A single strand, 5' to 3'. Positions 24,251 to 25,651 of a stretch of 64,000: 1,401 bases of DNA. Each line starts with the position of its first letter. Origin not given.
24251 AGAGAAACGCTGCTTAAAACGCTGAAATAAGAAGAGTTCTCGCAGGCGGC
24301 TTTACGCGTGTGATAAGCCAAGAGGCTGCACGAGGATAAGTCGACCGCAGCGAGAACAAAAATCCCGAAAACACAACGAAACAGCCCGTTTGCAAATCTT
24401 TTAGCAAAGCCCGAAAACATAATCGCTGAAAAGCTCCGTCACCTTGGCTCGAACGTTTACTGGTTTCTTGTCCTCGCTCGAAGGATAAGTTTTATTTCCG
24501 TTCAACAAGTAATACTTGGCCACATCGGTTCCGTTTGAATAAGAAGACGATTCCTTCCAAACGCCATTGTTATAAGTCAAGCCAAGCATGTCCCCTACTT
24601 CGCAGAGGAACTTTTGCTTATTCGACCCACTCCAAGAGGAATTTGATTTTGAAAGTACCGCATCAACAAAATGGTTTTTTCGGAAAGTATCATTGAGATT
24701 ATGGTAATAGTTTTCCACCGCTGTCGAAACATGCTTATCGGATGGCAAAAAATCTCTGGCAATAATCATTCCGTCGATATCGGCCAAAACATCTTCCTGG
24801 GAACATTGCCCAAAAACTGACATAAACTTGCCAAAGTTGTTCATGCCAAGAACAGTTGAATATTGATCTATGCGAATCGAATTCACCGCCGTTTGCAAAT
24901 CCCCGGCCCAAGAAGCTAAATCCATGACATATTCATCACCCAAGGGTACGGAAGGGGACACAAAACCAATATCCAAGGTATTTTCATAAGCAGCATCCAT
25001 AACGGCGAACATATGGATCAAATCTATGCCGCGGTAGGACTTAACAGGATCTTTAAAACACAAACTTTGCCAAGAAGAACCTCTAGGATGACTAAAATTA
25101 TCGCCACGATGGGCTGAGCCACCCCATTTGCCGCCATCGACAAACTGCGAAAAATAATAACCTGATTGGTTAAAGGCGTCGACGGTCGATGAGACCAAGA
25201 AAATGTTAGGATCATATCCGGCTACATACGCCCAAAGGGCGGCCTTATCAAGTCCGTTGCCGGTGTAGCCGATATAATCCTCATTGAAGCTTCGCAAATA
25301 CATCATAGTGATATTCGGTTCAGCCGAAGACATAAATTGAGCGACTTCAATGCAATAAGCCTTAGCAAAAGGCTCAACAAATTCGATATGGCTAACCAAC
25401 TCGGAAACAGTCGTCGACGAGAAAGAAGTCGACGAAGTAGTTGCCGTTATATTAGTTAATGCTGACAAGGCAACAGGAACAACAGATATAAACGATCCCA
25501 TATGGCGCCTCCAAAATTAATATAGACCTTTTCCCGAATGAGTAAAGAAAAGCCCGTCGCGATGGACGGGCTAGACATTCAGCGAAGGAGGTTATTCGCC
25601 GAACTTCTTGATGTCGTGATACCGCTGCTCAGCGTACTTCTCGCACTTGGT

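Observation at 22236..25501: Radical-SAM/SPASM maturase operon flanked on both sides by copies of a Cys-bearing lipoprotein gene family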

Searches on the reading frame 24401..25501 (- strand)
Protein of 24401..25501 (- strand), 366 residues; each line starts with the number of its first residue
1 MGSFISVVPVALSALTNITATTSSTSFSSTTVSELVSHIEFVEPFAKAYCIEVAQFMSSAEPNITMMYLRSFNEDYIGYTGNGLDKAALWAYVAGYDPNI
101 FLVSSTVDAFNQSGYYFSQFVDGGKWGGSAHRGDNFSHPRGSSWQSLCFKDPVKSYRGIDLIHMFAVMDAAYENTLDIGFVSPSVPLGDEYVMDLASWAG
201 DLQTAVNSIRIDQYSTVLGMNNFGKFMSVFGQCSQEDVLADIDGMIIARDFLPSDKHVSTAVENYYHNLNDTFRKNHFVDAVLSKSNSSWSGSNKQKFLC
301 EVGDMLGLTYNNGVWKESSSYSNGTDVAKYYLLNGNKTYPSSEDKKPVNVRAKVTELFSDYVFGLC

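Call 4: search_protein_families(library=pfam, proteins=[window:24401-25501:-], max_evalue=0.1)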
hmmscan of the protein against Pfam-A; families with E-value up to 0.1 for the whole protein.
window:24401-25501:- (366 aa): 0 families

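Call 5: search_protein_families(library=ncbifam, proteins=[window:24401-25501:-], max_evalue=0.1)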
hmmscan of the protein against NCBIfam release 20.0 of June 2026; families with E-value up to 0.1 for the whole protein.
window:24401-25501:- (366 aa): 0 families

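Call 31: find_homologous_proteins(query=window:24401-25501:-, max_evalue=0.001)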
Query window:24401-25501:- (366 aa): 7 proteins with E <= 0.001 among 2109 candidates.
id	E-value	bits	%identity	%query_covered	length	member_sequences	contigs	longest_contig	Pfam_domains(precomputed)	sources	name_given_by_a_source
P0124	8.5e-246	833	100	100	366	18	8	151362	PF27189.1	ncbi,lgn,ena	-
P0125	4.9e-223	758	90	100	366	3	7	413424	PF27189.1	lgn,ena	-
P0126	1.8e-220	749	90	100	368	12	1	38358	PF27189.1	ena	-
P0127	1.1e-73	267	40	100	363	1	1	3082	PF27189.1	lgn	-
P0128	2.0e-33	134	32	92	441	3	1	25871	PF27189.1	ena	-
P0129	3.1e-30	124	33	83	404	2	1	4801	PF27189.1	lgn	-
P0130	9.0e-12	63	31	85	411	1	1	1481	PF27189.1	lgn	-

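Call 42: predict_structure(alignment_id=A2)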
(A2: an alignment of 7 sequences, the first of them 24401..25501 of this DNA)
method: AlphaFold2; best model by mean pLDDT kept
length: 366 residues; sequences in the alignment: 7
mean_pLDDT: 37.7   pTM: 0.37
mean pLDDT of the five models: 37.7, 37.4, 33.7, 31.5, 30.8
residues with pLDDT >= 90: 0; 70-90: 28; 50-70: 51; < 50: 287
segments of 3 or more residues with pLDDT < 50: 1-201, 231-263, 269-291, 320-344, 362-366
pLDDT, mean of each block of 10 residues (from residue 1): 27 25 24 31 29 28 25 26 31 27 22 22 26 23 25 26 37 26 24 32 56 78 57 42 45 43 49 38 34 58 63 71 32 26 59 68 45
secondary structure, 60 per line:
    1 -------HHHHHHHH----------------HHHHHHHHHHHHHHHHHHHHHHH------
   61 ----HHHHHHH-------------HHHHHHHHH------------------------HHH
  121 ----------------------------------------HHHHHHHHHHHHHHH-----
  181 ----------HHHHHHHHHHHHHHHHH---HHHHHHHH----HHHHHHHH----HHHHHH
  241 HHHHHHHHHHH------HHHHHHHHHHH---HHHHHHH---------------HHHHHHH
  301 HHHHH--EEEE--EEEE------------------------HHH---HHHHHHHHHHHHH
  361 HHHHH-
elements in order: H8-15 H32-54 H65-71 H85-93 H161-175 H191-207 H211-218 H223-230 H235-251 H258-268 H272-278 H294-305 E308-311 E314-317 H348-365

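Call 43: search_protein_representatives(alignment_id=A2)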
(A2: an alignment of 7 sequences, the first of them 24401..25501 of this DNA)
Query: 7 sequences, 408 profile positions. Proteins with E-value up to 0.001 (for the whole library): 542; up to 1e-10: 206; up to 1e-30: 92. The best 150 are listed.
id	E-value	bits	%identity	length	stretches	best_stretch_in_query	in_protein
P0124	1.9e-172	590.3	-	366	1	45-408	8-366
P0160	7.4e-141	486.3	-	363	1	45-408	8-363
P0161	1.4e-124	432.7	-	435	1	6-408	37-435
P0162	9.5e-102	357.5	-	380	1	56-408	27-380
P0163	1.7e-98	346.8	-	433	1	6-408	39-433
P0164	5.2e-78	279.3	-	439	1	9-404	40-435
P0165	2.7e-77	277.0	-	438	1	6-376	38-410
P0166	2.1e-72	260.8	-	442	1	2-407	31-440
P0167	2.6e-70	253.9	-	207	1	199-408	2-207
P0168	4.5e-66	240.0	-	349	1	62-408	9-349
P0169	2.7e-65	237.4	-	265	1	140-408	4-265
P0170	5.9e-62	226.4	-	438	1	7-406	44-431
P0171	3.1e-53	197.7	-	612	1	10-404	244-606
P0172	7.9e-53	196.4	-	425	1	13-404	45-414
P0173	4.1e-52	194.0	-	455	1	10-405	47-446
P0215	1.5e-39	152.7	-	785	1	5-405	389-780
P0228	2.5e-36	142.0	-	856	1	6-404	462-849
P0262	2.2e-26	109.3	-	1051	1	10-407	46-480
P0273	1.3e-23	100.1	-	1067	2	18-242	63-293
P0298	1.3e-18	83.7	-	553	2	186-328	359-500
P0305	4.7e-17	78.5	-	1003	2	183-330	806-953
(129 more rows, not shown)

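Call 52: find_encoding_contigs(protein=P0124, flank=10000, max_places=8)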
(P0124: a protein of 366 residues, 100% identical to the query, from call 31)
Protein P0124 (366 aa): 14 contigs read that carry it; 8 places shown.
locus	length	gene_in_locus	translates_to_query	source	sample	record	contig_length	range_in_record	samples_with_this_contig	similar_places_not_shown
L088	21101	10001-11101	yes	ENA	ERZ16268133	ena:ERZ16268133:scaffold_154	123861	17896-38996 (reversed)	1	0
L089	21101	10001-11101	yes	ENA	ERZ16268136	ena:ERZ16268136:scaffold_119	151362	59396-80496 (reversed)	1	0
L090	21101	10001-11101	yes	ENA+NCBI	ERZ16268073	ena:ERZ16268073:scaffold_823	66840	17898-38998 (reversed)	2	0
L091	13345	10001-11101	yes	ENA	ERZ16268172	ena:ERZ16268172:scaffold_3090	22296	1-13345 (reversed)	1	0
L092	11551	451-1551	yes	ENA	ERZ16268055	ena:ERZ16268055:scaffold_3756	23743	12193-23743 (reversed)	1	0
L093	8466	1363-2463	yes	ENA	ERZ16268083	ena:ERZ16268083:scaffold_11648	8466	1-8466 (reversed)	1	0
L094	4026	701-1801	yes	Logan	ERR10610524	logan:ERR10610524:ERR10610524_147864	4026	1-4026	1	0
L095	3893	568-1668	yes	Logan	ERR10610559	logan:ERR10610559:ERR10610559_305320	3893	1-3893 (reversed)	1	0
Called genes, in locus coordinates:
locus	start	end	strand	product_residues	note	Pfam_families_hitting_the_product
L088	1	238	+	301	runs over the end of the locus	PF01061:ABC2_membrane, PF12698:ABC2_membrane_3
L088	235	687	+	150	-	PF00583:Acetyltransf_1, PF13673:Acetyltransf_10, PF13508:Acetyltransf_7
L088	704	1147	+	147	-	-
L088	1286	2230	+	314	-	-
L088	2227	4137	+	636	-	PF00005:ABC_tran, PF02463:SMC_N (faint), PF13304:AAA_21 (faint)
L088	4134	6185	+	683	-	PF02463:SMC_N (faint), PF00005:ABC_tran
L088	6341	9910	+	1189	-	PF01855:POR_N, PF17147:PFOR_II, PF01558:POR, PF12837:Fer4_6 (weak), PF12838:Fer4_7, PF13187:Fer4_9 (weak), PF13237:Fer4_10, PF02775:TPP_enzyme_C, +3 more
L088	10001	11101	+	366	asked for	PF27189:YkzU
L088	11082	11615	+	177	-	-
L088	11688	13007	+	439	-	PF04055:Radical_SAM, PF13353:Fer4_12 (weak)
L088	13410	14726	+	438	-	PF13173:AAA_14, PF13635:DUF4143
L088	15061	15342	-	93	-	PF13635:DUF4143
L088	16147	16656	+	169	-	-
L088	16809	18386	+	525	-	-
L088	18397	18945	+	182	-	-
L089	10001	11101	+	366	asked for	PF27189:YkzU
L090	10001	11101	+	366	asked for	PF27189:YkzU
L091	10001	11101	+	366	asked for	PF27189:YkzU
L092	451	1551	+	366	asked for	PF27189:YkzU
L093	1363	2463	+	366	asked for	PF27189:YkzU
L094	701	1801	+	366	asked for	PF27189:YkzU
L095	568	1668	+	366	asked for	PF27189:YkzU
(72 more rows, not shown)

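Call 59: search_solved_structures(query=A3, max_evalue=10)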
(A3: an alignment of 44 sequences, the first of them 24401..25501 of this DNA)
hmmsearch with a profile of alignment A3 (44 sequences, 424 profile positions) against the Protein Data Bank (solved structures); distinct sequences matched with E-value up to 10: 2.
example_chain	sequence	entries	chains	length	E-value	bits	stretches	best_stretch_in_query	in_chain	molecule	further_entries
7bin_K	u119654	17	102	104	0.22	13.5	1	236-306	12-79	Flagellar hook-basal body complex protein FliE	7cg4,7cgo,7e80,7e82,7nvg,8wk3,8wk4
5jsb_B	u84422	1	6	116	0.6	12.1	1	80-121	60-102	Mcl-1 inhibitor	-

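Call 60: search_protein_families(library=pfam, proteins=[P0171, P0215, P0228, P0262, P0273, P0305, P0298, P0166], max_evalue=0.01)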
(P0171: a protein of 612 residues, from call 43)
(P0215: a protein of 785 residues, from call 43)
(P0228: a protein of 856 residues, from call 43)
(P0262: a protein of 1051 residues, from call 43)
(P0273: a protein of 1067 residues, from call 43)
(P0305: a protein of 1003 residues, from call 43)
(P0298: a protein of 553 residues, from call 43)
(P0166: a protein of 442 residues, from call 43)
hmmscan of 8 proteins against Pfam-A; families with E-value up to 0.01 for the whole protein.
P0171 (612 aa): 1 family
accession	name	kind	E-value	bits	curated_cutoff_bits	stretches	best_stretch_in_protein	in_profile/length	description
PF09378.16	HAS-barrel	-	0.0072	16.8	25.2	0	316-361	29-79/90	HAS barrel domain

P0215 (785 aa): 0 families

P0228 (856 aa): 1 family
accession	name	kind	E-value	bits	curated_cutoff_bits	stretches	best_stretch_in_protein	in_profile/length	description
PF13529.12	Peptidase_C39_2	-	0.0019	19.2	24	0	109-238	14-132/143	Peptidase_C39 like family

P0262 (1051 aa): 1 family
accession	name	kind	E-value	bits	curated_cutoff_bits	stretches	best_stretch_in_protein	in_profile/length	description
PF02368.24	Big_2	-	2.1e-08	34.4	22.8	1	871-907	37-74/79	Bacterial Ig-like domain (group 2)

P0273 (1067 aa): 1 family
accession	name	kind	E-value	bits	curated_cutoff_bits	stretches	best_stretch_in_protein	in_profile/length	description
PF02368.24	Big_2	-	4.2e-09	36.7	22.8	1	988-1054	5-70/79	Bacterial Ig-like domain (group 2)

P0305 (1003 aa): 4 families
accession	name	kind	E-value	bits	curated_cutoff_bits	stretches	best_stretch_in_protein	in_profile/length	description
PF13229.12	Beta_helix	-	7.5e-14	52.1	25.9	1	347-503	2-146/158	Right handed beta helix region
PF00041.27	fn3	-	5.7e-13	49.3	25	2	58-134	1-82/84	Fibronectin type III domain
PF24489.1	Ig_J_second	-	0.00094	19.6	27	0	169-216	45-92/105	Tip attachment protein J second Ig-like domain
PF18593.6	CdiI_2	-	0.0067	17.6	26.7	0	762-835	4-77/91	CdiI immunity protein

P0298 (553 aa): 3 families
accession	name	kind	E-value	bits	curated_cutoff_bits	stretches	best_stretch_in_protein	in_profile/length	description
PF19127.6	Choline_bind_3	-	2.6e-30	104.6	27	5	148-189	2-45/47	Choline-binding repeat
PF01473.26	Choline_bind_1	-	1.4e-24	85.5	20.5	4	148-166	1-19/19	Putative cell wall binding repeat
PF19085.6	Choline_bind_2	-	7.3e-08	32.9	27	2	234-262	9-38/38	Choline-binding repeat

P0166 (442 aa): 0 families

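Call 65: find_related_loci(query=A3, collection=metagenome_contigs, flank=8000)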
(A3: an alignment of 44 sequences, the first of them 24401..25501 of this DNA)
Query A3 (366 aa) in metagenome_contigs; peptide patterns used: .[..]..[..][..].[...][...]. (x = any residue, [..] = any of these).
274 stretches matched a pattern; 55 encode a relative of the query (tblastn E <= 1e-3); 55 distinct loci.
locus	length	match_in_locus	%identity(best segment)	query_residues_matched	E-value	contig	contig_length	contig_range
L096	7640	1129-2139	34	24-366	2e-45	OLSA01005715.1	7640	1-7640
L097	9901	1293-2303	34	24-366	9e-45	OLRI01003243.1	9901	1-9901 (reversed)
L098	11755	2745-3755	34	24-366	8e-45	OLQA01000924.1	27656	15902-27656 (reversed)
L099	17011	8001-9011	34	24-366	9e-45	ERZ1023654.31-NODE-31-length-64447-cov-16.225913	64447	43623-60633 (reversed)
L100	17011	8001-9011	34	24-366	2e-44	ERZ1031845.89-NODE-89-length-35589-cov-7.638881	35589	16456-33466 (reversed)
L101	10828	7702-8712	34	24-366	1e-44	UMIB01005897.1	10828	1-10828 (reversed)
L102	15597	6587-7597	34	24-366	1e-44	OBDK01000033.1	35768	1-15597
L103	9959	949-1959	34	24-366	2e-44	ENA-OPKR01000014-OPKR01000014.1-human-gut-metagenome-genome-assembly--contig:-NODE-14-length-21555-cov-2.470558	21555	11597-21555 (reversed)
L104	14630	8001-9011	34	24-366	1e-44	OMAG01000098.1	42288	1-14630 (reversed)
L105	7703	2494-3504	34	24-366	1e-44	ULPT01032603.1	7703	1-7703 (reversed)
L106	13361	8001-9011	33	24-366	3e-44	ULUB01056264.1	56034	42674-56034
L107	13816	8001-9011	33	24-366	4e-44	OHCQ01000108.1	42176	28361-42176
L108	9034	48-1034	34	32-366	8e-43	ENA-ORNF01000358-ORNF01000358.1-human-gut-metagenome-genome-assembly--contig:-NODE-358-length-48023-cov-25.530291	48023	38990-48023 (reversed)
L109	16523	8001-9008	34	24-366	5e-42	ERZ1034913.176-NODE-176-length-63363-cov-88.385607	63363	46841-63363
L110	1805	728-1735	34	24-366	4e-43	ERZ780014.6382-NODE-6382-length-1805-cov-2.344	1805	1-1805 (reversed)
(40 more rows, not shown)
